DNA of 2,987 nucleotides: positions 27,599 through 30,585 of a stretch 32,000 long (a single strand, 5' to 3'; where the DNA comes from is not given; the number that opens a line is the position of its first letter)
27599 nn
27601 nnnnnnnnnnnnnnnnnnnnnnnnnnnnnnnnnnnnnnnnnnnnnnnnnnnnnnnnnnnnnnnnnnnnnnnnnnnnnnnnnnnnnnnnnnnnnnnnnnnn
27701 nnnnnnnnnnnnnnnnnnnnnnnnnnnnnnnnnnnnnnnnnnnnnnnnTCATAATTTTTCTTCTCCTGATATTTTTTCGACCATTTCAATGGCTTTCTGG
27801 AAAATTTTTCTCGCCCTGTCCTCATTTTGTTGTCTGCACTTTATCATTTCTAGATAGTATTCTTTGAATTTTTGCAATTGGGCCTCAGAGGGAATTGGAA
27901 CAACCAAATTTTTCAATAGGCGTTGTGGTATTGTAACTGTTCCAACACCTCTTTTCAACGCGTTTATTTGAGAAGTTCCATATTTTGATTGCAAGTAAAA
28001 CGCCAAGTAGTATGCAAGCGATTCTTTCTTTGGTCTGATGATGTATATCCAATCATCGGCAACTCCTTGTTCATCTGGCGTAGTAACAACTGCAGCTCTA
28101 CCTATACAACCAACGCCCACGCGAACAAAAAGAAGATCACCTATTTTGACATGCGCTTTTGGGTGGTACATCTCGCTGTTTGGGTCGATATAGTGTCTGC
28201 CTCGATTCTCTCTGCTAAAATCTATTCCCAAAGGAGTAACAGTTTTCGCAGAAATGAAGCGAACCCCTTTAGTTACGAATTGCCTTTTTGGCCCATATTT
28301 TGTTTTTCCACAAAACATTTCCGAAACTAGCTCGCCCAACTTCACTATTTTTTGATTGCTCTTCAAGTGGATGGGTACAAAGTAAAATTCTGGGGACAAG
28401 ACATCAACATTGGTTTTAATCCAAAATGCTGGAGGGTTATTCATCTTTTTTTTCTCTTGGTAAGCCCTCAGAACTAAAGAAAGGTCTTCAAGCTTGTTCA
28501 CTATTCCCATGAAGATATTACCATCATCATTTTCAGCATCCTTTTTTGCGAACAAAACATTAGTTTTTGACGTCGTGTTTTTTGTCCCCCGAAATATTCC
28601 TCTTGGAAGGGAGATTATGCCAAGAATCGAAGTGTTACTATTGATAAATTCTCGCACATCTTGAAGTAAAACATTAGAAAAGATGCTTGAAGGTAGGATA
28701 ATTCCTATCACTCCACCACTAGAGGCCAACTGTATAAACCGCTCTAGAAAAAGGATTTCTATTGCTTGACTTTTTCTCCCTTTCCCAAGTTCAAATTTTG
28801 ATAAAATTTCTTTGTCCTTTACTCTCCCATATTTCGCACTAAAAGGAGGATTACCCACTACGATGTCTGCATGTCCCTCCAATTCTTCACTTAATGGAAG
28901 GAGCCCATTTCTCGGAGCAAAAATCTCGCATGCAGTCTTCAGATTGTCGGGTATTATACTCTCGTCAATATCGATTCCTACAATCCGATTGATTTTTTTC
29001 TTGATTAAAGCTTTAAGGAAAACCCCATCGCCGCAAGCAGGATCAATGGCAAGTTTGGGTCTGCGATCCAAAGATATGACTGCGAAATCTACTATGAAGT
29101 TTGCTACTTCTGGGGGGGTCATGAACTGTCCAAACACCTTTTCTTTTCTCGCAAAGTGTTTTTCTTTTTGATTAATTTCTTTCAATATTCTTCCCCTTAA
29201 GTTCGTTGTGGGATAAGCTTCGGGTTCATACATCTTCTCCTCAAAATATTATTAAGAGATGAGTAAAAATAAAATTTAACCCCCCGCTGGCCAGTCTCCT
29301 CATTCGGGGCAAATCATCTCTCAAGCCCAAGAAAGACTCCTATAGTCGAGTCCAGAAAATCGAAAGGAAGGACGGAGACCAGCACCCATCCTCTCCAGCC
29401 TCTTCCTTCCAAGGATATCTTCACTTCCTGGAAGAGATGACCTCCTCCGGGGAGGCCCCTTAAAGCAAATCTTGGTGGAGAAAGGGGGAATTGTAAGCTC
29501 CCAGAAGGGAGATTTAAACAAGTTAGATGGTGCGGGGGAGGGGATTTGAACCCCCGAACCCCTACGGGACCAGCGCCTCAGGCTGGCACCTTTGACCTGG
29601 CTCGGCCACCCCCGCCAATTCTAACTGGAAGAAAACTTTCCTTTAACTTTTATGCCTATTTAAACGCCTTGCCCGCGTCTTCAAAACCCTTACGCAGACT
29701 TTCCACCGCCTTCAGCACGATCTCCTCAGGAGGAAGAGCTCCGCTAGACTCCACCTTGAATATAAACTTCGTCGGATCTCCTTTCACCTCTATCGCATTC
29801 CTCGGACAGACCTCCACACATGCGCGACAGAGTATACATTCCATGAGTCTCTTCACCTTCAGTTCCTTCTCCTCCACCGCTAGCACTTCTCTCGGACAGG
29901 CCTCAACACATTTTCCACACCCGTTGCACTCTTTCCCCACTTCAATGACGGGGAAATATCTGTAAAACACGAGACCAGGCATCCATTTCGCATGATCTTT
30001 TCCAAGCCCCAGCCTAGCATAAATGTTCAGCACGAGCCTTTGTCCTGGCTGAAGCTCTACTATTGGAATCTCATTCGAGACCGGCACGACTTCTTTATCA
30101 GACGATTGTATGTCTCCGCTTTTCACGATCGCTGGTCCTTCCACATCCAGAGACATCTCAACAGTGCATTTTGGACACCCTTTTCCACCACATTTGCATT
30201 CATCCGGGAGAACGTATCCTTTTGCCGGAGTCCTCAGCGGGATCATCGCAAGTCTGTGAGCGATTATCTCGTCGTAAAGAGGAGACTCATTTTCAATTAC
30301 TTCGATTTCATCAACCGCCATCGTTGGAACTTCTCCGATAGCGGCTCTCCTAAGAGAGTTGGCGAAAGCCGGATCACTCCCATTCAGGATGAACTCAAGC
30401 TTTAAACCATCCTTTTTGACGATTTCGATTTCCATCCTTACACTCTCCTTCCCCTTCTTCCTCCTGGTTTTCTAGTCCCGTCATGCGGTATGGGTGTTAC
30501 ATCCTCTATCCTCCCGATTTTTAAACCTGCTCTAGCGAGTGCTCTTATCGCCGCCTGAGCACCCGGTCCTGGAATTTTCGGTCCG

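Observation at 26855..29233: Candidate undescribed restriction/defence module: MTase-TRD fusion + 79-aa + 224-aa genes, tightly coupled, effector unrecognisable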

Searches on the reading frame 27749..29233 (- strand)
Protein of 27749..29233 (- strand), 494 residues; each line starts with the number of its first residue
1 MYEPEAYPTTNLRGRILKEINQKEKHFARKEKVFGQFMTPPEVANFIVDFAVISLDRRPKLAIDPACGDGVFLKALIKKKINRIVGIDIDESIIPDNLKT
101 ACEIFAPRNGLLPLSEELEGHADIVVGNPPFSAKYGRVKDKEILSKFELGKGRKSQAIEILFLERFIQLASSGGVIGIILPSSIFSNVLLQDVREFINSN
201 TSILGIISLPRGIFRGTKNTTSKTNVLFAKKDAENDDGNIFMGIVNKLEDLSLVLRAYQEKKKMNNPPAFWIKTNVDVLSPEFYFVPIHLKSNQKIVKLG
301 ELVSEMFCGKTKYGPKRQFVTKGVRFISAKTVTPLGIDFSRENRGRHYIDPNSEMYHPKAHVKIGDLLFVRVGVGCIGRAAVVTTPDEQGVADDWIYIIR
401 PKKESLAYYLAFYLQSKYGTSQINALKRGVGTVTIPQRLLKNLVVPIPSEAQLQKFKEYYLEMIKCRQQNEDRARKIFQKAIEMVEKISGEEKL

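Call 3: search_protein_families(library=pfam, proteins=[window:27749-29233:-], max_evalue=1)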
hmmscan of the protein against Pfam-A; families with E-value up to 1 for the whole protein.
window:27749-29233:- (494 aa): 8 families
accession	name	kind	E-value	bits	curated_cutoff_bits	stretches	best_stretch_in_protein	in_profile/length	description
PF02384.22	N6_Mtase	-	1.9e-20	73.9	20.4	1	26-242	16-243/311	N-6 DNA Methylase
PF07669.17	Eco57I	-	9.7e-12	45.7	25.3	1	117-210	70-167/171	Eco57I restriction-modification methylase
PF01420.25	Methylase_S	-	0.0028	18.3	22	1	372-451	67-141/168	Type I restriction modification DNA specificity domain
PF13847.12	Methyltransf_31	-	0.017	15.3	27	1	63-94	8-41/145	Methyltransferase domain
PF13649.12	Methyltransf_25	-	0.11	13.7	27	1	63-94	2-34/97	Methyltransferase domain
PF13424.12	TPR_12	-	0.12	13.1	30.1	1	464-493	12-41/77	Tetratricopeptide repeat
PF13374.12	TPR_10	-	0.19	12.2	27.5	1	466-491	13-38/42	Tetratricopeptide repeat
PF23525.1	Methyltransf_36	-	0.24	11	27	1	53-77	35-59/268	AprA MT2-like domain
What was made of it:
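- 27749..29233 (-): M1: gamma-class N6-adenine DNA MTase with a C-terminal HsdS-like target-recognition domain (M.PabI-type architecture). Pfam N6_Mtase 1.9e-20, Eco57I 9.7e-12, Methylase_S weak (call 3).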

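Call 4: search_protein_families(library=ncbifam, proteins=[window:27749-29233:-], max_evalue=1)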
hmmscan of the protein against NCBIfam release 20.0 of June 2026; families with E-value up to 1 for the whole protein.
window:27749-29233:- (494 aa): 9 families
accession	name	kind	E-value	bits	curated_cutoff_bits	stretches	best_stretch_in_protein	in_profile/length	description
NF047738.1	antiphage_MADS2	equivalog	1.6e-21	76.3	720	2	119-236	440-571/654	methylation-associated defense system DNA methyltransferase MAD2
NF047740.1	antiphage_MADS5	equivalog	1.6e-13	50.3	400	1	292-487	270-458/461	methylation-associated defense system restriction endonuclease subunit S MAD5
TIGR02987.1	met_A_Alw26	exception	6.8e-09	35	353.5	2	33-93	2-75/523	Alw26I/Eco31I/Esp3I family type II restriction adenine-specific DNA-methyltransferase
TIGR00497.1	hsdM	equivalog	3.9e-08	32.4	242.75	1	122-244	307-430/515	type I restriction-modification system subunit M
NF033452.1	BREX_1_MTaseX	exception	2e-05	22.6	500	1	118-250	504-635/1210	BREX-1 system adenine-specific DNA-methyltransferase PglX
NF033451.1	BREX_2_MTaseX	equivalog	0.00064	17.5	400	1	10-77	173-242/1185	BREX-2 system adenine-specific DNA-methyltransferase PglX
NF007278.0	PRK09737.1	equivalog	0.0012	17.7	662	1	353-449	272-371/461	type I restriction-modification system specificity subunit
NF033455.1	BREX_6_MTaseX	exception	0.0022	15.5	900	1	119-235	552-664/1319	BREX-6 system adenine-specific DNA-methyltransferase PglX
TIGR00406.1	prmA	equivalog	0.026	14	183.15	1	55-101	156-202/288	50S ribosomal protein L11 methyltransferase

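Call 5: search_protein_families(library=padloc, proteins=[window:27749-29233:-], max_evalue=1)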
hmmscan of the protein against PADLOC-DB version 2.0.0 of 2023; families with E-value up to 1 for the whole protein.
window:27749-29233:- (494 aa): 129 families (the best 25 are shown)
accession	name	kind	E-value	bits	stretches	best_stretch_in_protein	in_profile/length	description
PDLC03311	MTase_II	-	2.2e-133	443.4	1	21-484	3-446/464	Type II methyltransferase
PDLC03267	MTase_II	-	7.8e-23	79.2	1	29-302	8-287/539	Type II methyltransferase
PDLC03285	MTase_II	-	4.3e-22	76.7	2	47-240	23-226/413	Type II methyltransferase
PDLC04134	mad2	-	1.5e-18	64.9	1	28-243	264-457/492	mads_2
PDLC03018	MTase_I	-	1.6e-18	64.5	2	141-237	515-608/749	Type I methyltransferase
PDLC03318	MTase_II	-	3.9e-18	63.2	2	118-240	497-633/723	Type II methyltransferase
PDLC03021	MTase_I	-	1.1e-17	62.1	2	119-236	270-382/491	Type I methyltransferase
PDLC03218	MTase_II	-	1.6e-16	58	2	122-237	373-487/532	Type II methyltransferase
PDLC03317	MTase_II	-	3.6e-16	56.7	2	107-228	414-527/831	Type II methyltransferase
PDLC03034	MTase_I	-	3.6e-16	56.6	1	121-265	473-614/672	Type I methyltransferase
PDLC03248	MTase_II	-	3.9e-16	56.9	1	31-219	6-187/521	Type II methyltransferase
PDLC03624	REase_MTase_IIG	-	4.6e-16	55.9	3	119-241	532-658/1271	Type IIG restriction enzyme-methyltransferase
PDLC03025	MTase_I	-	4.8e-16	56.5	2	121-236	268-376/569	Type I methyltransferase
PDLC03120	Specificity_I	-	1e-14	52.6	1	277-462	22-198/515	Type I specificity subunit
PDLC03179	Specificity_I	-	1.1e-14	52.3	1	287-457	387-552/589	Type I specificity subunit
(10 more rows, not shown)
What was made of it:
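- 27749..29233 (-): PADLOC MTase_II PDLC03311 2.2e-133 over the full length (call 5).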

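Call 47: search_solved_structures(query=window:27749-29233:-, max_evalue=0.001)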
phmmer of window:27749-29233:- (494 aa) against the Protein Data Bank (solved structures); distinct sequences matched with E-value up to 0.001: 16.
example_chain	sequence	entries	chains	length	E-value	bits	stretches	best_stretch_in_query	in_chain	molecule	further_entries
8w0p_A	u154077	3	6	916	3e-17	65.6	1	115-234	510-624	RM.BsaXI | site-specific DNA-methyltransferase (adenine-specific)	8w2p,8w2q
2f8l_A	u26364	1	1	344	7.7e-09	37.9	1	38-234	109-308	hypothetical protein lmo1582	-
7qw5_A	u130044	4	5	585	7.8e-07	31.3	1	28-210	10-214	Modification methylase BseCI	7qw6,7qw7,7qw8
2ibs_A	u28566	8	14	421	2.2e-06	29.8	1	33-197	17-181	Modification methylase TaqI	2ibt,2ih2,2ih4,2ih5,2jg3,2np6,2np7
1aqj_A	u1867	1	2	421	3.8e-06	29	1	33-197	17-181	ADENINE-N6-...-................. TAQI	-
1aqi_A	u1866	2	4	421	3.8e-06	29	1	33-197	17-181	ADENINE-N6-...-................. TAQI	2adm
3ufb_A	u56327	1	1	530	2.3e-05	26.4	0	107-237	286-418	Type I restriction-modification system methyltransferase subunit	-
8cxz_A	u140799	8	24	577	2.9e-05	26.1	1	120-241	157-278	Site-specific DNA-methyltransferase (adenine-specific)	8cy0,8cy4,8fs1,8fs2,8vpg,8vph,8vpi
7lni_A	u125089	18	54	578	2.9e-05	26.1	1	120-241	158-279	Site-specific DNA-methyltransferase (adenine-specific)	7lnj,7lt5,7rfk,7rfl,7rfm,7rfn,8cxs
1g38_A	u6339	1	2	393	3.8e-05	25.7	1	39-197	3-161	MODIFICATION METHYLASE TAQI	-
5ybb_A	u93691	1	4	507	0.00014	23.8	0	118-228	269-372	Type I restriction-modification system methyltransferase subunit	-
7bst_D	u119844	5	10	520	0.00018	23.5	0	122-232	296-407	Type I restriction enzyme EcoR124II M protein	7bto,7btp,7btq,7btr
8vsq_A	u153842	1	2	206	0.00018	23.5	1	361-475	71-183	Esub1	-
8vsr_B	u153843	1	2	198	0.00026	22.9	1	362-475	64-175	Esub1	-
7vru_C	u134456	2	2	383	0.00035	22.5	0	274-421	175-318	Site-specific DNA recognition subunit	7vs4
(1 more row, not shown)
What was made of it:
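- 27749..29233 (-): PDB hits to the BsaXI, BseCI and TaqI MTases (call 47).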

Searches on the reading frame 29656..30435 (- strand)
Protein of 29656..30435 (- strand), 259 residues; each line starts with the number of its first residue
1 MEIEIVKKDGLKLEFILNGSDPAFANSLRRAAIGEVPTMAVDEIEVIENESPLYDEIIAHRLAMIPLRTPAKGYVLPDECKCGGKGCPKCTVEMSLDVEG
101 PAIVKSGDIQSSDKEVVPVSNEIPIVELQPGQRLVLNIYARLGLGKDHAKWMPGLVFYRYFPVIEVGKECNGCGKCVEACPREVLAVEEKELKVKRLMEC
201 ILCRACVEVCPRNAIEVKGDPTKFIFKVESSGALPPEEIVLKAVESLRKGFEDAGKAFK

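Call 65: find_related_loci(query=window:29656-30435:-, collection=metagenome_contigs, flank=8000)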
Query window:29656-30435:- (259 aa) in metagenome_contigs; peptide patterns used: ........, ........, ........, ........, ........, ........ (x = any residue, [..] = any of these).
284 stretches matched a pattern; 44 encode a relative of the query (tblastn E <= 1e-3); 44 distinct loci.
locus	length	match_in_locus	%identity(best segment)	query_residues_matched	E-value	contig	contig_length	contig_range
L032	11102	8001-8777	99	1-259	8e-170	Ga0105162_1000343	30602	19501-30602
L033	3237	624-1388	46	1-257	1e-68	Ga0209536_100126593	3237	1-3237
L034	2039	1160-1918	44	1-259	4e-66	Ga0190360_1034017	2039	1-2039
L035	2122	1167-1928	45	1-256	2e-64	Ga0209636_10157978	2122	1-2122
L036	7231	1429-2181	41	1-259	1e-62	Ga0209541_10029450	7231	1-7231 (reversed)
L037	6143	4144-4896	41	1-259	1e-62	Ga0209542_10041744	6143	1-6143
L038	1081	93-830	42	1-248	9e-67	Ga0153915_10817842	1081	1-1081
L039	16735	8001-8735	43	1-247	4e-62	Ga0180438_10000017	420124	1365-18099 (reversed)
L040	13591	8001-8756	39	1-247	5e-60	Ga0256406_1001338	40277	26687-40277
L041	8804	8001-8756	39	1-247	5e-60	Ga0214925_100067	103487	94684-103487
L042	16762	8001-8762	37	1-249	3e-59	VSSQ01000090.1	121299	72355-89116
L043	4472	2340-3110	40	1-259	2e-59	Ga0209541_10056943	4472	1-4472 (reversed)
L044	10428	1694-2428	44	1-247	2e-57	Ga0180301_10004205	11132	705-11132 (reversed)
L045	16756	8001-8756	39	1-247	6e-57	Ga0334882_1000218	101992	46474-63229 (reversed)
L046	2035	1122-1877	36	1-247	3e-57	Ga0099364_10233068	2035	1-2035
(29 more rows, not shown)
